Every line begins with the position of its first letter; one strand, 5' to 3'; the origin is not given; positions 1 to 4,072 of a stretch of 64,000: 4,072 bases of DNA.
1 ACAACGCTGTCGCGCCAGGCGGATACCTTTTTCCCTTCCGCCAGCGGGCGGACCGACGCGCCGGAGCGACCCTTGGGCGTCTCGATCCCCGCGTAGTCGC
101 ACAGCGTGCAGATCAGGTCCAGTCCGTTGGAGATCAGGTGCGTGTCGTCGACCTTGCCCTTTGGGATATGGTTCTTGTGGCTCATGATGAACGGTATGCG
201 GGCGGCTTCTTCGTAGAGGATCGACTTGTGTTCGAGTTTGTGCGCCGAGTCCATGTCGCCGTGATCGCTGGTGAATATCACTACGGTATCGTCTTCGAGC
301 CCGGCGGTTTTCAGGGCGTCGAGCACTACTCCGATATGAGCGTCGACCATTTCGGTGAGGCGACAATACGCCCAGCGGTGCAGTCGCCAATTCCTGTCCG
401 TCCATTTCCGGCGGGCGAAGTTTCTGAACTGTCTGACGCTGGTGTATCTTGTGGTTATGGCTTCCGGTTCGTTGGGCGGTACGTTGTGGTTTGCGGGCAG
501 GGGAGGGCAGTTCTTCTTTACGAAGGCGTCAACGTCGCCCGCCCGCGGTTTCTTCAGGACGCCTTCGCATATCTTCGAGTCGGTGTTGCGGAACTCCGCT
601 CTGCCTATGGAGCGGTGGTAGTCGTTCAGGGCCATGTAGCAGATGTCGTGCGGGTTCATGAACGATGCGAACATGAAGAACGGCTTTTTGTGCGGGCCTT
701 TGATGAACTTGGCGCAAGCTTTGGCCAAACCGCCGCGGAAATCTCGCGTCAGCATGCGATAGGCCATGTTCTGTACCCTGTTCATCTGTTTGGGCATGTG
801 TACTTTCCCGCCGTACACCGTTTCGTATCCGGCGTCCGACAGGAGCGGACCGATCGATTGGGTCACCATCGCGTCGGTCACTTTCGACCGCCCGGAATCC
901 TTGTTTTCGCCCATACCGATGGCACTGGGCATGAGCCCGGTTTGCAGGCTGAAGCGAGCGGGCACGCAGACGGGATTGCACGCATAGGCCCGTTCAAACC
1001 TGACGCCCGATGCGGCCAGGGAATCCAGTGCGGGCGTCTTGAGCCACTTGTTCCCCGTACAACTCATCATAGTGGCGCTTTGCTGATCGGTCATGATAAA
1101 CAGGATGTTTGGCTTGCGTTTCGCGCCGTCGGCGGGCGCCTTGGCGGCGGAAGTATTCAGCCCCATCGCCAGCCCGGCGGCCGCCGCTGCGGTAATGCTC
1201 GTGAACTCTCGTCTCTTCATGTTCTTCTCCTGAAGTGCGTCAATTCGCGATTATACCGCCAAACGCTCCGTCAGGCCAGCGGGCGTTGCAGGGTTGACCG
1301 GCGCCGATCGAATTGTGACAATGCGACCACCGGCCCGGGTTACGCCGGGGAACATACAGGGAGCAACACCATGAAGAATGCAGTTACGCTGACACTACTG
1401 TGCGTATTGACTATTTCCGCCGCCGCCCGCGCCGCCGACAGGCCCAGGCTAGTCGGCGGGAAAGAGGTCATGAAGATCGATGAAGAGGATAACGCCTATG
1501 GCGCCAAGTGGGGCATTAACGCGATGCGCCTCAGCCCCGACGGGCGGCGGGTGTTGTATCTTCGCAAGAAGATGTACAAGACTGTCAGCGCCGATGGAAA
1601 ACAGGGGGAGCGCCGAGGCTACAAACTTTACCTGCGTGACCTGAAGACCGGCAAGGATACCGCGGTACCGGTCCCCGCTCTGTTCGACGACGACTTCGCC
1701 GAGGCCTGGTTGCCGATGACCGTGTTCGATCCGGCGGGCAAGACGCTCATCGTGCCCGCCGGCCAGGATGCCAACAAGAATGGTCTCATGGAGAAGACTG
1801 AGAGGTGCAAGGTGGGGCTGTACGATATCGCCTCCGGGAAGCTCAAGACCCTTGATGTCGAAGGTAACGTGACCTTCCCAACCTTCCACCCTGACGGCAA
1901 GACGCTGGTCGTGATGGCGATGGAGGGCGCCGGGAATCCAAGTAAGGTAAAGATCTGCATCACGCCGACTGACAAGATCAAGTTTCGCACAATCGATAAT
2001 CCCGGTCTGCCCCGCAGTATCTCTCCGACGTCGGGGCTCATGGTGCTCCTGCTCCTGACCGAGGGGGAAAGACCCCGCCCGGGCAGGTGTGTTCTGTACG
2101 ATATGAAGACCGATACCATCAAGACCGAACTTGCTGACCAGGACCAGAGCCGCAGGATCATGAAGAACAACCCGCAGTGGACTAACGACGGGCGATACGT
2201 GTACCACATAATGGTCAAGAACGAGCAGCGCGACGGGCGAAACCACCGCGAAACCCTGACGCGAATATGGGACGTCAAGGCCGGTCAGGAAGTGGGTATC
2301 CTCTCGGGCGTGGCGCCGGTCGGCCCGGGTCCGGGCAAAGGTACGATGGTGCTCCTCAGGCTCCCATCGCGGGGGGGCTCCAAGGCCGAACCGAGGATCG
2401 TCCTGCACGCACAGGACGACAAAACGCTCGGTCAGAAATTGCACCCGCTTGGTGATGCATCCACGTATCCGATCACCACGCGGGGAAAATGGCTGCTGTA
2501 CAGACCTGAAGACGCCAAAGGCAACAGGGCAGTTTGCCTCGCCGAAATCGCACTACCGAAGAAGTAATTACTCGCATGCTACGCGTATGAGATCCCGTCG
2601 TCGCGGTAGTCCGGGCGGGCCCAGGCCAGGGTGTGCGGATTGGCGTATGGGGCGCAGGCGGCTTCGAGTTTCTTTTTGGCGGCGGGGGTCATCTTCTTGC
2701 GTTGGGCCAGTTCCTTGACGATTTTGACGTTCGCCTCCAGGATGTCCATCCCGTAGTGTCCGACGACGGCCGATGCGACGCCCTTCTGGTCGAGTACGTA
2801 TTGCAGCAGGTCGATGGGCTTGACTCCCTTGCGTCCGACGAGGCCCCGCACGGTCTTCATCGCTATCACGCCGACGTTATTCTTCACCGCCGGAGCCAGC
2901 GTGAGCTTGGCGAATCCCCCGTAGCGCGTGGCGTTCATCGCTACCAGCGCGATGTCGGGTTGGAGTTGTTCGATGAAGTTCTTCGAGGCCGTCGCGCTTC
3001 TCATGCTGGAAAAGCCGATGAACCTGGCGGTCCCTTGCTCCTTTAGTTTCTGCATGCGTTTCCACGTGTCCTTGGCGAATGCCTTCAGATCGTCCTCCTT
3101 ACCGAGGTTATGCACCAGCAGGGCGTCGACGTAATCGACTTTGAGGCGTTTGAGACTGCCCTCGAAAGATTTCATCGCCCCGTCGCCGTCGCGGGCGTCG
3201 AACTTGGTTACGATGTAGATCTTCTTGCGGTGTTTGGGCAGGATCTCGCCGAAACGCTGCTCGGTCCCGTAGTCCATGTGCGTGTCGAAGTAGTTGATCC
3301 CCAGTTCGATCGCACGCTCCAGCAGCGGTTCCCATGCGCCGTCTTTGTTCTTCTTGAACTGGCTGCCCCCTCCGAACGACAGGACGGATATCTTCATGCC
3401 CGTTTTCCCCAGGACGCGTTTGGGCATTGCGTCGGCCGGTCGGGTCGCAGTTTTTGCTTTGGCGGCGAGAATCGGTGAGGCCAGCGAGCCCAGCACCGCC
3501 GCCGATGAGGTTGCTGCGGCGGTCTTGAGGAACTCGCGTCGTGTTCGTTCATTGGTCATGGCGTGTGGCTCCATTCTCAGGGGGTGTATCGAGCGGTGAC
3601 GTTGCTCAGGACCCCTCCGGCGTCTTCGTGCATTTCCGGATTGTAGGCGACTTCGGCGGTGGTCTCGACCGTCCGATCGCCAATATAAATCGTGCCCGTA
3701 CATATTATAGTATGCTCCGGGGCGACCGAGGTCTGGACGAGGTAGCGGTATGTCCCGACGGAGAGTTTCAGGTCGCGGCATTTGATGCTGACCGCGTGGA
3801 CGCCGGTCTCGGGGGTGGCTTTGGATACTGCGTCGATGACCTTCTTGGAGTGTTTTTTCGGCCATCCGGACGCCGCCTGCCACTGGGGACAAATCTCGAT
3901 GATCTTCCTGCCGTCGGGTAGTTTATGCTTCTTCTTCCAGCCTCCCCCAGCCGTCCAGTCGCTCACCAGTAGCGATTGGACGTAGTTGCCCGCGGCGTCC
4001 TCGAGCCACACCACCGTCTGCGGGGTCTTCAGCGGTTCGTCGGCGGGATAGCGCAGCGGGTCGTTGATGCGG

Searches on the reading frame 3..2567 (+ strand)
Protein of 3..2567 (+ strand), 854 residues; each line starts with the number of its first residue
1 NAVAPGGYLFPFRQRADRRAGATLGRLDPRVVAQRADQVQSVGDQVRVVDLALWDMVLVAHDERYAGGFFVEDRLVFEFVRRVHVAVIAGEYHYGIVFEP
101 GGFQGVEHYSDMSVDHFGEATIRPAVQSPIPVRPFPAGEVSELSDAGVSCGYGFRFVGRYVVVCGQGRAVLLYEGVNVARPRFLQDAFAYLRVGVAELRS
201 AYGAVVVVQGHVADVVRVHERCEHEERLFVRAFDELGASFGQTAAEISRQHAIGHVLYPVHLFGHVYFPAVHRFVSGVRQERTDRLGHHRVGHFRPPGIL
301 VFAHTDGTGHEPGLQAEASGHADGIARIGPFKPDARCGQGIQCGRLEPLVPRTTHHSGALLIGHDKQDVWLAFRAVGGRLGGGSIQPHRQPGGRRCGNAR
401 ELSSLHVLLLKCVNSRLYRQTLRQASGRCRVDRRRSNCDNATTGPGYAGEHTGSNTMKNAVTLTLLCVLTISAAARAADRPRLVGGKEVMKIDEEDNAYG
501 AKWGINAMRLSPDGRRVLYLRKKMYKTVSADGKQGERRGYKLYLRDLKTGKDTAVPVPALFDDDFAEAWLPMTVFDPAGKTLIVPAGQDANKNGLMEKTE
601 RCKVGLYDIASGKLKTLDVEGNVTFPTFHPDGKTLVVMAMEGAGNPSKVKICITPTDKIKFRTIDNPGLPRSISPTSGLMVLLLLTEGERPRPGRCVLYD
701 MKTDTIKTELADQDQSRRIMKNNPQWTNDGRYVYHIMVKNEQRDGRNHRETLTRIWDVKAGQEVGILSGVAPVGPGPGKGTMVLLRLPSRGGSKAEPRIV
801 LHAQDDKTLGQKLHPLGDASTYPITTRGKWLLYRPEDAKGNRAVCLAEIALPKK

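Call 15: search_protein_families(library=pfam, proteins=[window:3-2567:+], max_evalue=0.001)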
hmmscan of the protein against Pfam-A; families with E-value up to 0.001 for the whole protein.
window:3-2567:+ (854 aa): 1 family
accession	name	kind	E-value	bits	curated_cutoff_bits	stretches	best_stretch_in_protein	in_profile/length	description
PF07676.18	PD40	-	3.9e-05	23.9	20.9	0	621-637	9-25/38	WD40-like Beta Propeller Repeat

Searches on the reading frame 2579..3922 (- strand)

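Call 15: search_protein_families(library=pfam, proteins=[window:2579-3922:-], max_evalue=0.001)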
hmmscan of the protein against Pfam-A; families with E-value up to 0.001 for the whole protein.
window:2579-3922:- (447 aa): 1 family
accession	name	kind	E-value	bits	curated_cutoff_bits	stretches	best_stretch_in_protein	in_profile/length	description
PF00248.27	Aldo_ket_red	-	4.3e-21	75.7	24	1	191-414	15-241/291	Aldo/keto reductase family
